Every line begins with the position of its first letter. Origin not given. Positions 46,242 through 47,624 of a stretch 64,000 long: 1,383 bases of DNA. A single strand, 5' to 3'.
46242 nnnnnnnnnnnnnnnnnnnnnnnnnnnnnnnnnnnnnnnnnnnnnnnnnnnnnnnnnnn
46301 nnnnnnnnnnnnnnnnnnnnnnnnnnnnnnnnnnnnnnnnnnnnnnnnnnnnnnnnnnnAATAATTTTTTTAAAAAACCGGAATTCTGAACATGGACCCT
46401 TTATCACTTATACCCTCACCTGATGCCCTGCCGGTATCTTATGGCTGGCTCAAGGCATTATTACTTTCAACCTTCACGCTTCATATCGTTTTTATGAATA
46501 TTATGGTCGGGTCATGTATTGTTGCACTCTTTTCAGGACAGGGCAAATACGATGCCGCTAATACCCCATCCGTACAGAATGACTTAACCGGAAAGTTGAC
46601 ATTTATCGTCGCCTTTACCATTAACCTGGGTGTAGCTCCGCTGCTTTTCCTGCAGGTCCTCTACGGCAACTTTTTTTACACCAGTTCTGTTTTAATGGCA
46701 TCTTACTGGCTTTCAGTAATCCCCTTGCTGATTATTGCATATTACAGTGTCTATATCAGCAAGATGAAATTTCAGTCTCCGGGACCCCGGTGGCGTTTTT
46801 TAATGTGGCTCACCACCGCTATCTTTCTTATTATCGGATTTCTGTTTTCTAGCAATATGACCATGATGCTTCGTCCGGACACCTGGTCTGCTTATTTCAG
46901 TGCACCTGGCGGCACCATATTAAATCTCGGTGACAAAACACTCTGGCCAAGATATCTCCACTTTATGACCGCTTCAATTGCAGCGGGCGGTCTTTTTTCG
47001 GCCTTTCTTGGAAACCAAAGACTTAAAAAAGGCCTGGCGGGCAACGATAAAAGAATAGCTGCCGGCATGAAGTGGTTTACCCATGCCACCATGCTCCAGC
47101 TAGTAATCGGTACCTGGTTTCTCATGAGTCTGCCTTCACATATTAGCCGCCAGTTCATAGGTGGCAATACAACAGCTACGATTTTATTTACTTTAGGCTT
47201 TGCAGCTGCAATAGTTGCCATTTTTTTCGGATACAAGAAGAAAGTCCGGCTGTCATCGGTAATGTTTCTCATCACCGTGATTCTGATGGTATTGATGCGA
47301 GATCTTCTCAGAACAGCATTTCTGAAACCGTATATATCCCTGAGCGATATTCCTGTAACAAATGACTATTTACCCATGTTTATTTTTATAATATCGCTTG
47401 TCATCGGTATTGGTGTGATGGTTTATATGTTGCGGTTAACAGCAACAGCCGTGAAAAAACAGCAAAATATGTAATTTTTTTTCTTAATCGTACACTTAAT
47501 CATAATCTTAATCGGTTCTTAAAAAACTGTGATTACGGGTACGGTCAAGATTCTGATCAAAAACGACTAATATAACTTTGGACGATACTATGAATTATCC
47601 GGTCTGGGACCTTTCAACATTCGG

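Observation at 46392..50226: Cytochrome-bd-like two-gene membrane module fused to eight c-type haem sites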

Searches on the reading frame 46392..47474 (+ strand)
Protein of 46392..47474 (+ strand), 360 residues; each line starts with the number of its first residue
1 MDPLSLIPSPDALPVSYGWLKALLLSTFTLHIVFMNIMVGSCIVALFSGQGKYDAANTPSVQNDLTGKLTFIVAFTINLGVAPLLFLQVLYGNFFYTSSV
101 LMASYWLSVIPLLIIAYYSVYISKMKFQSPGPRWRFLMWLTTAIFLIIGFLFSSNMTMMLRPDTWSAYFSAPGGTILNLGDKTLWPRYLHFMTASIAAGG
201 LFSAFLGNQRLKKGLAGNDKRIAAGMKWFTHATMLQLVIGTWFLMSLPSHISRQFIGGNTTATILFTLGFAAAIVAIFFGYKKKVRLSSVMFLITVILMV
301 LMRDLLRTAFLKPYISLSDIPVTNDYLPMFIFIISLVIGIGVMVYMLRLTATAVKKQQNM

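Call 6: search_protein_families(library=pfam, proteins=[window:46392-47474:+], max_evalue=0.01)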
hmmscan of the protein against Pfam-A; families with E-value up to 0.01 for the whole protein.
window:46392-47474:+ (360 aa): 0 families

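Call 7: search_protein_families(library=ncbifam, proteins=[window:46392-47474:+], max_evalue=0.01)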
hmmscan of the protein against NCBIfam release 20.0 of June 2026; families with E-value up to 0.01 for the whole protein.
window:46392-47474:+ (360 aa): 0 families

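Call 13: search_solved_structures(query=window:46392-47474:+, max_evalue=10, show_alignments=2)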
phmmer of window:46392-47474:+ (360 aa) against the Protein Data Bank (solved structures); distinct sequences matched with E-value up to 10: 1.
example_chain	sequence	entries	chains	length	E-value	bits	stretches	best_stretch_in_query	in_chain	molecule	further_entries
9wg7_Z1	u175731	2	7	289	1.3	11.6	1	190-277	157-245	Phycobilisome rod linker polypeptide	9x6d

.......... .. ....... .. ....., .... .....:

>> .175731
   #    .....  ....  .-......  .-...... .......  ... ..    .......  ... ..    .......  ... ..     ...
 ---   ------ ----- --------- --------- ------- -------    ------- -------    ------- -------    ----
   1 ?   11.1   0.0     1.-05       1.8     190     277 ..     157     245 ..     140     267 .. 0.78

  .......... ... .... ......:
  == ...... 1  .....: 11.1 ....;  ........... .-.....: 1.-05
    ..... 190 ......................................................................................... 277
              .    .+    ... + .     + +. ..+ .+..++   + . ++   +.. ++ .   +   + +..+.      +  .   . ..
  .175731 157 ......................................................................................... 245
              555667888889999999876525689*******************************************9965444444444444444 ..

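Call 14: find_homologous_proteins(query=window:46392-47474:+)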
Query window:46392-47474:+ (360 aa): 1396 proteins with E <= 0.001 among 8000 candidates; the best 120 are listed.
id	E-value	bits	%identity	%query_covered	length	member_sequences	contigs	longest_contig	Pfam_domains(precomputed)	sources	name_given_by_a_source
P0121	5.8e-230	781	100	100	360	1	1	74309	-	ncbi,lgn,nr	ncbi:MAG: hypothetical protein K9L30_09850 [Desulfobacterales bacterium]|nr:hypothetical protein [De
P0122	2.5e-110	387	52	99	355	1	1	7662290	-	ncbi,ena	-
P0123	1.2e-108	382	51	99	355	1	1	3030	-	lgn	-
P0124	1.8e-108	381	52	99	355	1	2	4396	-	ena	-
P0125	2.7e-106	374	52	98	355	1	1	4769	-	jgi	-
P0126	4.3e-106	373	51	99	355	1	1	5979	-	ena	-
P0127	5.8e-106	373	48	100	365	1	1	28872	-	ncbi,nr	ncbi:hypothetical protein QUF80_08970 [Desulfococcaceae bacterium HSG8]|nr:hypothetical protein [Des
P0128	3.4e-105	370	51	99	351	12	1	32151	-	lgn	-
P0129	1.6e-104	368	50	99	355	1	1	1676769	-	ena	-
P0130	2.7e-104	367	51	98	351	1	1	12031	-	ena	-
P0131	4.8e-104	367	49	100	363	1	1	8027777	-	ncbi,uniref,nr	ncbi:hypothetical protein [Desulfonema magnum]|uniref:Uncharacterized protein n=1 Tax=Desulfonema ma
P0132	5.0e-104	367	51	97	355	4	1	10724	-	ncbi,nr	ncbi:MAG: hypothetical protein QG578_2114 [Thermodesulfobacteriota bacterium]|nr:hypothetical protei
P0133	9.0e-104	366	49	99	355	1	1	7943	-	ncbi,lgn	-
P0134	1.6e-103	365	49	99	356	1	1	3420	-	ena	-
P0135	1.8e-103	365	50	97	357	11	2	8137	-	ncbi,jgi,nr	ncbi:MAG: hypothetical protein JRD49_06285 [Deltaproteobacteria bacterium]|nr:hypothetical protein [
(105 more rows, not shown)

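Call 43: predict_structure(alignment_id=A1)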
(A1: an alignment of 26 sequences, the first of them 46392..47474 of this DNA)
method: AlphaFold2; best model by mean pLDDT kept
length: 360 residues; sequences in the alignment: 26
mean_pLDDT: 82.0   pTM: 0.83
mean pLDDT of the five models: 82.0, 82.0, 80.1, 77.4, 76.3
residues with pLDDT >= 90: 134; 70-90: 156; 50-70: 61; < 50: 9
segments of 3 or more residues with pLDDT < 50: 52-58
pLDDT, mean of each block of 10 residues (from residue 1): 58 72 85 92 82 48 73 80 69 57 80 90 71 85 94 84 73 71 93 96 91 82 93 97 94 93 96 97 96 95 88 72 80 83 78 64
secondary structure, 60 per line:
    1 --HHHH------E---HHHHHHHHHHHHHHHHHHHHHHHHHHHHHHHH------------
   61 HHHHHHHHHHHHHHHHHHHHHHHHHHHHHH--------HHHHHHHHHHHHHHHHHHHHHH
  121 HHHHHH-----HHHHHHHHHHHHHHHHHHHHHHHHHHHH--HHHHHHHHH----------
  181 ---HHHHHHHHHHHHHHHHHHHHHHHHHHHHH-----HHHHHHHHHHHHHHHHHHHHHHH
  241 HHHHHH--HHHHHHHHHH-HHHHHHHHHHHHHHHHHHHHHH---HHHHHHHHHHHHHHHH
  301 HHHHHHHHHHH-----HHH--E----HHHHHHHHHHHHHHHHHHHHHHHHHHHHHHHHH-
elements in order: H3-6 H17-48 H61-90 H99-126 H132-159 H162-170 H184-212 H218-246 H249-258 H260-281 H285-311 H327-359

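Call 45: fold_search(model_id=the predicted structure, library=pdb)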
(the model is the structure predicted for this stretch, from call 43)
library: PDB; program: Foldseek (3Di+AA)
matches with E <= 10: 356; with E <= 0.001: 2
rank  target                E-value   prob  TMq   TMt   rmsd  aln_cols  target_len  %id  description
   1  5doq_B                8.8e-04  1.00  0.59  0.63   6.4       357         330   12  The structure of bd oxidase from Geobacillus thermodenitrificans (released 2016-05-04)
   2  9r2g_D                9.2e-04  1.00  0.52  0.55   7.5       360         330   15  Cytochrome bd II oxidase qOR-2 type from Mycobacterium smegmatis (released 2026-03-04)
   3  8b4o_B                3.8e-03  1.00  0.52  0.56   8.3       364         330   13  Cryo-EM structure of cytochrome bd oxidase from C. glutamicum (released 2022-12-28)
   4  7oy2_C                4.0e-03  1.00  0.56  0.47  10.8       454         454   12  High resolution structure of cytochrome bd-II oxidase from E. coli (released 2021-12-15)
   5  8k9e_C                4.5e-03  1.00  0.47  0.39  11.3       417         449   13  Cryo-EM structure of the photosynthetic alternative complex III from Chloroflexus aurantiacus at 3.3 angstrom (released 2024-03-06)
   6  6rx4_A                4.9e-03  1.00  0.58  0.46  10.4       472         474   10  THE STRUCTURE OF BD OXIDASE FROM ESCHERICHIA COLI (released 2019-11-20)
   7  9fka_B                5.3e-03  1.00  0.48  0.50   6.4       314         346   12  Cryo-EM structure of the reduced cytochrome bd oxidase from M. tuberculosis (released 2025-02-12)
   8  7oy2_B                5.8e-03  1.00  0.56  0.54   7.4       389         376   12  High resolution structure of cytochrome bd-II oxidase from E. coli (released 2021-12-15)
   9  7d5i_A                9.9e-03  1.00  0.51  0.43   9.0       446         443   12  Structure of Mycobacterium smegmatis bd complex in the apo-form. (released 2021-06-23)
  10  7ose_B                1.1e-02  1.00  0.54  0.52   8.8       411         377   12  cytochrome bd-II type oxidase with bound aurachin D (released 2021-11-17)
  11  6rko_B                1.6e-02  1.00  0.52  0.50   8.9       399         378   10  Cryo-EM structure of the E. coli cytochrome bd-I oxidase at 2.68 A resolution (released 2019-10-16)
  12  6rko_A                2.2e-02  1.00  0.55  0.47   9.4       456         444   13  Cryo-EM structure of the E. coli cytochrome bd-I oxidase at 2.68 A resolution (released 2019-10-16)
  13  2vpw_C                2.3e-02  1.00  0.48  0.65   5.6       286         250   14  Polysulfide reductase with bound menaquinone (released 2008-06-10)
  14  7nkz_A                3.6e-02  1.00  0.51  0.43   8.6       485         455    9  Cryo-EM structure of the cytochrome bd oxidase from M. tuberculosis at 2.5 A resolution (released 2021-09-22)
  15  7nkz_B                4.1e-02  1.00  0.43  0.46   7.3       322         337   13  Cryo-EM structure of the cytochrome bd oxidase from M. tuberculosis at 2.5 A resolution (released 2021-09-22)
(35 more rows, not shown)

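Call 48: search_solved_structures(query=A1, max_evalue=10, show_alignments=3)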
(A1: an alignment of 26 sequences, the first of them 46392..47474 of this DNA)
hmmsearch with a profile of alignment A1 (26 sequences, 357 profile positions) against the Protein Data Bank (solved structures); distinct sequences matched with E-value up to 10: 9.
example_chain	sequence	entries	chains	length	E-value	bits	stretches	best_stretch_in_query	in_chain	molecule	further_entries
4ifb_A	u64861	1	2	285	0.12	14.9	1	142-175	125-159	Bile salt sulfotransferase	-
3f3y_A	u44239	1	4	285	0.12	14.9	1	142-175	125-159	Bile salt sulfotransferase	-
1j99_A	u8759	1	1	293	0.12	14.8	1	142-175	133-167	ALCOHOL SULFOTRANSFERASE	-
1efh_A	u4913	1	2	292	0.12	14.8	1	142-175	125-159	HYDROXYSTEROID SULFOTRANSFERASE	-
1ov4_A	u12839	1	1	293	0.12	14.8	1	142-175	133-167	Alcohol sulfotransferase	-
7o85_B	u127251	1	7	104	0.12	14.8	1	195-280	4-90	Fab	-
2qp3_A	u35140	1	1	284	0.6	12.5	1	142-175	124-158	Bile salt sulfotransferase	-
2qp4_A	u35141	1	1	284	0.82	12.1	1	142-175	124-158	Bile salt sulfotransferase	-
6k0a_G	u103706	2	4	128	1.5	11.3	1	159-221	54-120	Ribonuclease P protein component 4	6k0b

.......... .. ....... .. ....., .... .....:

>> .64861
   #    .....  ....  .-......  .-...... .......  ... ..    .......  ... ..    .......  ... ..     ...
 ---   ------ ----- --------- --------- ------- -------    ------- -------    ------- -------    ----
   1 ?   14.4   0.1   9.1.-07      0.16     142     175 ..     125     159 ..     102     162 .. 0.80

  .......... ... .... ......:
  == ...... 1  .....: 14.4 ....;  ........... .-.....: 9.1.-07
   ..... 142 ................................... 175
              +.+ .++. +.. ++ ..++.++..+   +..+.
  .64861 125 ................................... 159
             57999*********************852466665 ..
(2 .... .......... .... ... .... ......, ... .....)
